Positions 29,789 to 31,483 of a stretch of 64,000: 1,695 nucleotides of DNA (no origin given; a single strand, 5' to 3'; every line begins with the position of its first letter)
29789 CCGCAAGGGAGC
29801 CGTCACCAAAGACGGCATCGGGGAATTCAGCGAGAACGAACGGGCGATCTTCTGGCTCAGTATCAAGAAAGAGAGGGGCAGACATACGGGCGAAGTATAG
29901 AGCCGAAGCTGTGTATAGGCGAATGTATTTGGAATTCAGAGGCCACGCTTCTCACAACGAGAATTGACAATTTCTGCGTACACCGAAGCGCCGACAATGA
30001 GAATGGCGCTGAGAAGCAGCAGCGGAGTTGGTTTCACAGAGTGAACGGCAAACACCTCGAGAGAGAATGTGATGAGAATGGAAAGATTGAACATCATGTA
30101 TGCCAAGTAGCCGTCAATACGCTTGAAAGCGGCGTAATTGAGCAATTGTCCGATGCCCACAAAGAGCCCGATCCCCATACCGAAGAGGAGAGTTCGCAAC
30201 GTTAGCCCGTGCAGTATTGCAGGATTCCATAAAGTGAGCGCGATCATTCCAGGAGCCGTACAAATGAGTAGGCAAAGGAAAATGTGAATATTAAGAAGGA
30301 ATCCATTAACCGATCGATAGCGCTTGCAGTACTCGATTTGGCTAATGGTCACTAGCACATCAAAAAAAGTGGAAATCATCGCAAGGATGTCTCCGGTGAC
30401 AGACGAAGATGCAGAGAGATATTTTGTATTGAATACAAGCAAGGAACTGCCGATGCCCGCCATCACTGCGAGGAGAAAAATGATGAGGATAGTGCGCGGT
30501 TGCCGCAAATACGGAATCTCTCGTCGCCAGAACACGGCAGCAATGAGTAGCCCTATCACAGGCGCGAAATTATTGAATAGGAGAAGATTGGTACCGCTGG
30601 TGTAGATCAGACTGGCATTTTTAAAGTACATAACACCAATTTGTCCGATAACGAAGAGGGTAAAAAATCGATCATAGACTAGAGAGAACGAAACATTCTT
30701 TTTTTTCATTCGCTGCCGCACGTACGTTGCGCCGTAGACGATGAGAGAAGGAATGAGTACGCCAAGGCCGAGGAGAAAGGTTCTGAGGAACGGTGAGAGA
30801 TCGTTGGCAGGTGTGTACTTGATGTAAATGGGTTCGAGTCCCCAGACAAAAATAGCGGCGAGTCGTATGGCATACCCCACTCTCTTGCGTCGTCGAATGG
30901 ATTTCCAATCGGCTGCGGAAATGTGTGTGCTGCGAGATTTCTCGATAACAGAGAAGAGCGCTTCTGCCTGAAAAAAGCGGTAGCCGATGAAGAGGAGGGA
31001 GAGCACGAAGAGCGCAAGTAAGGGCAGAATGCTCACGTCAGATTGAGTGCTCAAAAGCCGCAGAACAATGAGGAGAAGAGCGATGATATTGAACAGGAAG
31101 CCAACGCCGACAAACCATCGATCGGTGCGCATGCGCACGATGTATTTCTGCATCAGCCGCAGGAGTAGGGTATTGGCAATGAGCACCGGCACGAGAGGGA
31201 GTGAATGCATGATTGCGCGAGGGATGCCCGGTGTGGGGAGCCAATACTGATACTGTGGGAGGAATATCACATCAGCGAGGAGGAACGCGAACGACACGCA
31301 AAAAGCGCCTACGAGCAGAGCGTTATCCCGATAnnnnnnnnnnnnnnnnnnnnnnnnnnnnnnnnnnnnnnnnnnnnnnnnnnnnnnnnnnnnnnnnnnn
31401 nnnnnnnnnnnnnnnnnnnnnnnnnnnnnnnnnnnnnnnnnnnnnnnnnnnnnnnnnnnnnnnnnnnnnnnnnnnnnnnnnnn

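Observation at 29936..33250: Rel/SpoT homologue fused to a ~460-aa polytopic EamA/DMT-type membrane module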

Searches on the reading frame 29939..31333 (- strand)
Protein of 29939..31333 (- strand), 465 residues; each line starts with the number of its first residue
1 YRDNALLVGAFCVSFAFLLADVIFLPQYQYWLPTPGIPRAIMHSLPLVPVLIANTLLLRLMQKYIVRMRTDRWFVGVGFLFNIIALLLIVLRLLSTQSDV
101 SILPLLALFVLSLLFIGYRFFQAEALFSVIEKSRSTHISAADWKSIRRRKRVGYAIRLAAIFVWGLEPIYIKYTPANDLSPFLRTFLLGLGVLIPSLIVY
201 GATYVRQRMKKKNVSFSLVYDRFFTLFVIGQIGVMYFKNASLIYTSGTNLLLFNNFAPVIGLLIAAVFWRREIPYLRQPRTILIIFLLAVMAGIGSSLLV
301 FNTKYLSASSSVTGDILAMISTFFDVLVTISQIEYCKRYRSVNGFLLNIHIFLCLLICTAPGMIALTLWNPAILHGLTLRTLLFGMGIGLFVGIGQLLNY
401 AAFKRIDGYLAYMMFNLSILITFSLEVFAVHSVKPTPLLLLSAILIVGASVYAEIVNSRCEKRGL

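Call 21: search_protein_representatives(protein=window:29939-31333:-)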
Query: 465 residues. Proteins with E-value up to 0.001 (for the whole library): 87; up to 1e-10: 73; up to 1e-30: 44. The best 87 are listed.
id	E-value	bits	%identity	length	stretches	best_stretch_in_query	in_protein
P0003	5.4e-177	605.9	62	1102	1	1-465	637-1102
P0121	2.6e-146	504.8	54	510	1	2-464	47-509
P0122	1.0e-113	397.4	54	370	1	99-464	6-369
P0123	3.5e-106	372.5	40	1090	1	2-465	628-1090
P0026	1.2e-104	367.4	39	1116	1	3-465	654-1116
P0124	9.6e-98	344.7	45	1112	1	17-461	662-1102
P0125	2.5e-91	323.6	38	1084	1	6-464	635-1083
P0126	7.4e-83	295.7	39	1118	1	34-465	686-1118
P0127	8.6e-83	295.4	37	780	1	15-461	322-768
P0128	1.2e-80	288.4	40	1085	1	41-462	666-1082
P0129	9.4e-80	285.4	61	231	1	235-465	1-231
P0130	1.2e-77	278.5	41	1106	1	40-463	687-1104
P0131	3.9e-75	270.2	36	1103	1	9-465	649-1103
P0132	3.7e-74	267.0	39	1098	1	45-463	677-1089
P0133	2.8e-72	260.8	39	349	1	114-464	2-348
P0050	2.7e-65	237.7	32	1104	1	11-462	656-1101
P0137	1.6e-64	235.3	39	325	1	143-463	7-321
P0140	1.1e-60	222.6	38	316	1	150-463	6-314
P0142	2.4e-59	218.2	38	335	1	134-465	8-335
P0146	7.3e-55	203.4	35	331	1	138-463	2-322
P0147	1.2e-54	202.7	33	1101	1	11-463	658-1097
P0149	3.5e-49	184.7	36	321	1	150-462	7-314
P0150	1.5e-47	179.2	31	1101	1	10-464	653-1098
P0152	2.4e-45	172.0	36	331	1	141-463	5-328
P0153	3.3e-45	171.6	36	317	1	146-463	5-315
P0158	1.0e-33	133.7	32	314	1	150-463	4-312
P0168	3.2e-27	112.3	30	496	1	147-462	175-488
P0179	9.0e-19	84.4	32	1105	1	104-463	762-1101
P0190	3.5e-11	59.4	32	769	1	8-131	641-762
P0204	1.5e-04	37.6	41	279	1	2-62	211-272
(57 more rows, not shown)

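Call 22: predict_structure(alignment_id=A1)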
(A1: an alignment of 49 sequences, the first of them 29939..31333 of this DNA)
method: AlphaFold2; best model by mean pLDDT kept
length: 465 residues; sequences in the alignment: 49
mean_pLDDT: 89.2   pTM: 0.88
mean pLDDT of the five models: 89.2, 87.4, 87.2, 86.3, 86.1
residues with pLDDT >= 90: 271; 70-90: 174; 50-70: 18; < 50: 2
segments of 3 or more residues with pLDDT < 50: none
pLDDT, mean of each block of 10 residues (from residue 1): 81 85 83 76 80 82 71 79 85 80 82 85 80 82 96 98 95 94 97 98 96 91 98 96 87 91 92 90 93 88 57 87 96 97 97 97 95 94 97 98 97 95 90 86 95 96 89
secondary structure, 60 per line:
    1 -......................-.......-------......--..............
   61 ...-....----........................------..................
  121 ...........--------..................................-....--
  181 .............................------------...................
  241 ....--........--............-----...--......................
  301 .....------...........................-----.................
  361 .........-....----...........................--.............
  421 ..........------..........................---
elements in order: H2-23 H25-31 H39-44 H47-63 H65-68 H73-96 H103-131 H140-173 H175-178 H181-209 H222-244 H247-254 H257-268 H279-305 H312-338 H344-369 H371-374 H379-405 H408-430 H437-462

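Call 26: fold_search(model_id=the predicted structure, library=pdb)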
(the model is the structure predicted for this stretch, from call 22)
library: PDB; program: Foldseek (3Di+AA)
matches with E <= 10: 630; with E <= 0.001: 29
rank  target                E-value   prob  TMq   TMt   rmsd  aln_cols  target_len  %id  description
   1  5i20_C                1.3e-06  1.00  0.49  0.76   4.2       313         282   18  Crystal structure of protein (released 2016-06-01)
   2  5y78_A                4.4e-06  1.00  0.46  0.66   5.3       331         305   14  Crystal structure of the triose-phosphate/phosphate translocator in complex with inorganic phosphate (released 2017-10-04)
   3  5i20_B                6.2e-06  1.00  0.45  0.72   6.0       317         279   17  Crystal structure of protein (released 2016-06-01)
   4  5i20_E                6.4e-06  1.00  0.51  0.77   3.7       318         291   17  Crystal structure of protein (released 2016-06-01)
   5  5i20_D                7.0e-06  1.00  0.51  0.80   3.7       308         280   17  Crystal structure of protein (released 2016-06-01)
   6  5i20_A                1.2e-05  1.00  0.48  0.74   5.6       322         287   18  Crystal structure of protein (released 2016-06-01)
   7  9i20_A                1.2e-05  1.00  0.43  0.64   5.9       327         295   15  Cryo-EM structure of human SLC35B1 with ADP (released 2025-05-21)
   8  9gry_A                1.7e-05  1.00  0.43  0.63   6.0       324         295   15  Cryo-EM structure of human SLC35B1-Q113F variant with AMP-PNP (released 2025-05-21)
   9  6i1z_B                3.8e-05  1.00  0.45  0.67   5.3       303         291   15  Outward facing structure of apo CST (released 2019-06-05)
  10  6i1z_A                7.7e-05  1.00  0.44  0.68   5.6       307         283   14  Outward facing structure of apo CST (released 2019-06-05)
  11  6i1r_A                8.8e-05  1.00  0.46  0.65   5.1       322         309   14  Crystal structure of CMP bound CST in an outward facing conformation (released 2019-06-05)
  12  6i1r_B                1.1e-04  1.00  0.46  0.65   5.1       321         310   15  Crystal structure of CMP bound CST in an outward facing conformation (released 2019-06-05)
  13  6oh3                  1.8e-04  1.00  0.49  0.72   4.7       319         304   12  X-ray crystal structure of the mouse CMP-sialic acid transporter in complex with CMP-sialic acid, by lipidic cubic phase (released 2019-04-24)
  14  7paf_A                2.0e-04  1.00  0.47  0.74   5.0       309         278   14  Streptococcus pneumoniae choline importer LicB in lipid nanodiscs (released 2022-03-16)
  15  6ukj_A                2.1e-04  1.00  0.51  0.65   6.1       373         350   14  Single-Particle Cryo-EM Structure of Plasmodium falciparum Chloroquine Resistance Transporter (PfCRT) 7G8 Isoform (released 2019-12-04)
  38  5i20_F                3.3e-03  1.00  0.40  0.78   4.9       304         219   16  Crystal structure of protein (released 2016-06-01)
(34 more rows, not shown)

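Call 42: find_related_loci(query=window:29939-31333:-, collection=genome_contigs, flank=9000)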
Query window:29939-31333:- (465 aa) in genome_contigs; peptide patterns used: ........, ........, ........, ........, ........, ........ (x = any residue, [..] = any of these).
59 stretches matched a pattern; 3 encode a relative of the query (tblastn E <= 1e-3); 3 distinct loci.
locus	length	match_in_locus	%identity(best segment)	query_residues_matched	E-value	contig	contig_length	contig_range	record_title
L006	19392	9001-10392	59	2-465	6e-178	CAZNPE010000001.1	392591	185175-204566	MAG TPA_asm: uncultured Candidatus Peribacteria bacterium isolate SRP342105_co1_493 genome assembly, contig: NODE_10_len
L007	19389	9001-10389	57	2-464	9e-148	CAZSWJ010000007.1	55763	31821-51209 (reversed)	MAG TPA_asm: uncultured Candidatus Peribacteria bacterium isolate SRP150892_co2_42 genome assembly, contig: NODE_603_len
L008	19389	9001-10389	58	2-464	3e-143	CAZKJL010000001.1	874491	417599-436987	MAG TPA_asm: uncultured Candidatus Peribacteria bacterium isolate SRP292972_co1_59 genome assembly, contig: NODE_6_lengt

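Call 44: find_encoding_contigs(protein=P0137, flank=6000, max_places=2)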
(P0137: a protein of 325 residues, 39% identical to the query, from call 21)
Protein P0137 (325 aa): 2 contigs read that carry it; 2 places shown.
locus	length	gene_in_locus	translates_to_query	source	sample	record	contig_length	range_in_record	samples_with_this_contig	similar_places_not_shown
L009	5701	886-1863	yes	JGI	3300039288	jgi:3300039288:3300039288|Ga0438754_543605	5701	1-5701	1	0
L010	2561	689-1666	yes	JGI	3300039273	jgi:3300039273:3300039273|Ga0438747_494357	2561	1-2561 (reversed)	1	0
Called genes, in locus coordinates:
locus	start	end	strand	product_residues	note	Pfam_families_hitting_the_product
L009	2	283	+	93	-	?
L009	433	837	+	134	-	PF13588:HSDR_N_2 (weak), PF04313:HSDR_N (weak)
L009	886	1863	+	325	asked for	PF00892:EamA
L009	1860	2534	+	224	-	PF08241:Methyltransf_11 (weak), PF13649:Methyltransf_25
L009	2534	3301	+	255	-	PF08241:Methyltransf_11 (weak)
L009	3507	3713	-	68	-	-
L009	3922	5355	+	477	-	PF01637:ATPase_2, PF13191:AAA_16 (weak), PF13173:AAA_14 (faint), PF13401:AAA_22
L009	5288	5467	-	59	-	-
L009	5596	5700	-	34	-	?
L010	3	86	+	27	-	?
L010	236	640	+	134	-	PF13588:HSDR_N_2 (weak), PF04313:HSDR_N (weak)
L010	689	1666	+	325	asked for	PF00892:EamA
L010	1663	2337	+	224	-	PF08241:Methyltransf_11 (weak), PF13649:Methyltransf_25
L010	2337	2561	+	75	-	?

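Call 45: find_encoding_contigs(protein=P0127, flank=6000, max_places=2)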
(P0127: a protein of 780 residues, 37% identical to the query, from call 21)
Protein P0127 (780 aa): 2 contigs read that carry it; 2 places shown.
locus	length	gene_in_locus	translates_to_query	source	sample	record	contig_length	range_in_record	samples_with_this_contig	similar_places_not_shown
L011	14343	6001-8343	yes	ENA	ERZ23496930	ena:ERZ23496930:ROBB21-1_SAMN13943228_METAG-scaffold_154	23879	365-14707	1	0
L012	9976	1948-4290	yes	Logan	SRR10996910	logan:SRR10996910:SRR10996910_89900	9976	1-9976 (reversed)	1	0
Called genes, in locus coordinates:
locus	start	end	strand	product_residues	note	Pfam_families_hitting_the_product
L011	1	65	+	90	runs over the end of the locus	PF02583:Trns_repr_metal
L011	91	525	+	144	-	PF13473:Cupredoxin_1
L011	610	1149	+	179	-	-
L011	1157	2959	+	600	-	PF07732:Cu-oxidase_3, PF00394:Cu-oxidase (faint), PF07731:Cu-oxidase_2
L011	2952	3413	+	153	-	PF07291:MauE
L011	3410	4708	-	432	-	-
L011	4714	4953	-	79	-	-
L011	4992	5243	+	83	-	-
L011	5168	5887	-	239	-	-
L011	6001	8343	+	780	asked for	PF00892:EamA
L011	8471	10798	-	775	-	PF00395:SLH (weak)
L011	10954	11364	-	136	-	-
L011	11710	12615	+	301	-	-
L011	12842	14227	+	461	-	-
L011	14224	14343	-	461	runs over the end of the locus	-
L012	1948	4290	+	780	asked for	PF00892:EamA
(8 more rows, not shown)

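Call 46: find_encoding_contigs(protein=P0140, flank=6000, max_places=2)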
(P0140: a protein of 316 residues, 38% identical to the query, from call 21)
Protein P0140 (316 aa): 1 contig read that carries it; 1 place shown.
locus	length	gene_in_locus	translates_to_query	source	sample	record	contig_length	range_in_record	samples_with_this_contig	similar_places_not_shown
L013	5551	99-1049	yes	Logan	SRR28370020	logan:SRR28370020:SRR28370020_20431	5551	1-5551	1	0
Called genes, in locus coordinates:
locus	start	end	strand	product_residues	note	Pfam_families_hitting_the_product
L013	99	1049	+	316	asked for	PF00892:EamA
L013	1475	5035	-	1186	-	PF07494:Reg_prop (faint), PF23748:Beta-prop_LRRK2 (faint), PF07495:Y_Y_Y, PF07228:SpoIIE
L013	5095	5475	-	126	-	PF09345:SiaC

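Call 47: find_encoding_contigs(protein=P0149, flank=6000, max_places=2)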
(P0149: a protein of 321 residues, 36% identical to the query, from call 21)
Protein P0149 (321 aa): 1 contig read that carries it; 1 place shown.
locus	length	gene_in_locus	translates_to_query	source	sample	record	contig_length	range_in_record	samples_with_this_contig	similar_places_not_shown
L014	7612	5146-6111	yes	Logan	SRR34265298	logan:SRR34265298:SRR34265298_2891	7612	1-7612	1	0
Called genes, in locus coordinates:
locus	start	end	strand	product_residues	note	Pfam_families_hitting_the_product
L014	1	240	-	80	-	?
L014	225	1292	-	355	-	PF13439:Glyco_transf_4, PF13579:Glyco_trans_4_4, PF00534:Glycos_transf_1, PF13692:Glyco_trans_1_4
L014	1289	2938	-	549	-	PF24793:GINT1_N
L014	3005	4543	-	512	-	PF00563:EAL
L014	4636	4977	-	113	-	-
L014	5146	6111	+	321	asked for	PF00892:EamA (weak)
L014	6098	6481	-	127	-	PF02537:CRCB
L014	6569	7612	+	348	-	?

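Call 48: find_encoding_contigs(protein=P0133, flank=6000, max_places=2)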
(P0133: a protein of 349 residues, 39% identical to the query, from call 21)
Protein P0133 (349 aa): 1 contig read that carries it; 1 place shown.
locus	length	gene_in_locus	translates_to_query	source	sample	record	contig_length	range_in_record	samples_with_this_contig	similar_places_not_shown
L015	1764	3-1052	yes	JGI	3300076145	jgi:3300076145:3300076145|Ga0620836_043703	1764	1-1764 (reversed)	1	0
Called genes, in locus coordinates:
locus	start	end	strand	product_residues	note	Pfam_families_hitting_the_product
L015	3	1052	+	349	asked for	PF00892:EamA (weak)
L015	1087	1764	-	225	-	?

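Call 50: search_protein_families(library=pfam, proteins=[P0137, P0140, P0142, P0146, P0149, P0152, P0153, P0158], max_evalue=0.01)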
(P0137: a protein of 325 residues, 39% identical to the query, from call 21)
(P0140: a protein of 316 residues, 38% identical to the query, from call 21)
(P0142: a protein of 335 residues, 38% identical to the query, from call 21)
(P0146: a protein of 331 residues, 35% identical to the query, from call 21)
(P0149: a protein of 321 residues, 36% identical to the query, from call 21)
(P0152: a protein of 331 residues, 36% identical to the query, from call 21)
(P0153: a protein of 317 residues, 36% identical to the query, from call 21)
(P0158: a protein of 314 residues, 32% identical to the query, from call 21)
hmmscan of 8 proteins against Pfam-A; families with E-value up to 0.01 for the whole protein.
P0137 (325 aa): 1 family
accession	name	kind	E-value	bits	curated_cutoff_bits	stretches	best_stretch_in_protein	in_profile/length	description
PF00892.27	EamA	-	1.4e-12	48.5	28.2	2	16-147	2-127/135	EamA-like transporter family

P0140 (316 aa): 1 family
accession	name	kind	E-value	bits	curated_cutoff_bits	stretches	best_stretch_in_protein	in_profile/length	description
PF00892.27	EamA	-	4.4e-12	46.9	28.2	1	8-128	2-115/135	EamA-like transporter family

P0142 (335 aa): 1 family
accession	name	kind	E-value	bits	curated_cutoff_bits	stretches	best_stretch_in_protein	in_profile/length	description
PF00892.27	EamA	-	3.5e-14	53.7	28.2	2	26-164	2-132/135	EamA-like transporter family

P0146 (331 aa): 2 families
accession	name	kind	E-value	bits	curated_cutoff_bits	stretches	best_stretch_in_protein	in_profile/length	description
PF00892.27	EamA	-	1.3e-13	51.8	28.2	2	16-135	2-115/135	EamA-like transporter family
PF07695.17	7TMR-DISM_7TM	-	0.0023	18.3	29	1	48-191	69-198/205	7TM diverse intracellular signalling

P0149 (321 aa): 1 family
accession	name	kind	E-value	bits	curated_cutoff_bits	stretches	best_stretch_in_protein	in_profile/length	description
PF00892.27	EamA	-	1.3e-10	42.2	28.2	2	170-302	3-131/135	EamA-like transporter family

P0152 (331 aa): 1 family
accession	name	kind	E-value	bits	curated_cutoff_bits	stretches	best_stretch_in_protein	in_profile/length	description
PF00892.27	EamA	-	9.6e-09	36.1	28.2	1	16-148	2-118/135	EamA-like transporter family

P0153 (317 aa): 1 family
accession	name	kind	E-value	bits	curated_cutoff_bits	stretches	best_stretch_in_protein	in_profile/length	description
PF00892.27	EamA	-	3e-11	44.2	28.2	1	12-148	3-133/135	EamA-like transporter family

P0158 (314 aa): 1 family
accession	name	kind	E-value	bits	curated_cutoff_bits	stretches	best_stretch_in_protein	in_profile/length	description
PF00892.27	EamA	-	7.7e-10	39.6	28.2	1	200-301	32-132/135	EamA-like transporter family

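Call 60: search_protein_families(library=ncbifam, proteins=[P0137, P0142, P0146, P0140, P0153, P0149], max_evalue=1)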
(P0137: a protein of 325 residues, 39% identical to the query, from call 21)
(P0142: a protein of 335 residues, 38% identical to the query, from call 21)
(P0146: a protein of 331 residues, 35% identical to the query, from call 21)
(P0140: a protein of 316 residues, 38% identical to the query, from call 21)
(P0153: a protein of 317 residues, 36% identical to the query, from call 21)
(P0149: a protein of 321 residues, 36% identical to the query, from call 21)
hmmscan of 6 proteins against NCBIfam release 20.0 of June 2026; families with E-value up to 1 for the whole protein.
P0137 (325 aa): 0 families

P0142 (335 aa): 2 families
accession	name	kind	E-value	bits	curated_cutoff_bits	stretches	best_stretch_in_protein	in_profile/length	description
NF011912.0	PRK15385.1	equivalog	0.07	12.4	255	0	133-168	20-55/231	MgtC family protein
NF041581.1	SosA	equivalog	0.3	11.3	60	1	214-244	3-33/77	DNA damage-induced cell division inhibitor SosA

P0146 (331 aa): 0 families

P0140 (316 aa): 0 families

P0153 (317 aa): 0 families

P0149 (321 aa): 0 families
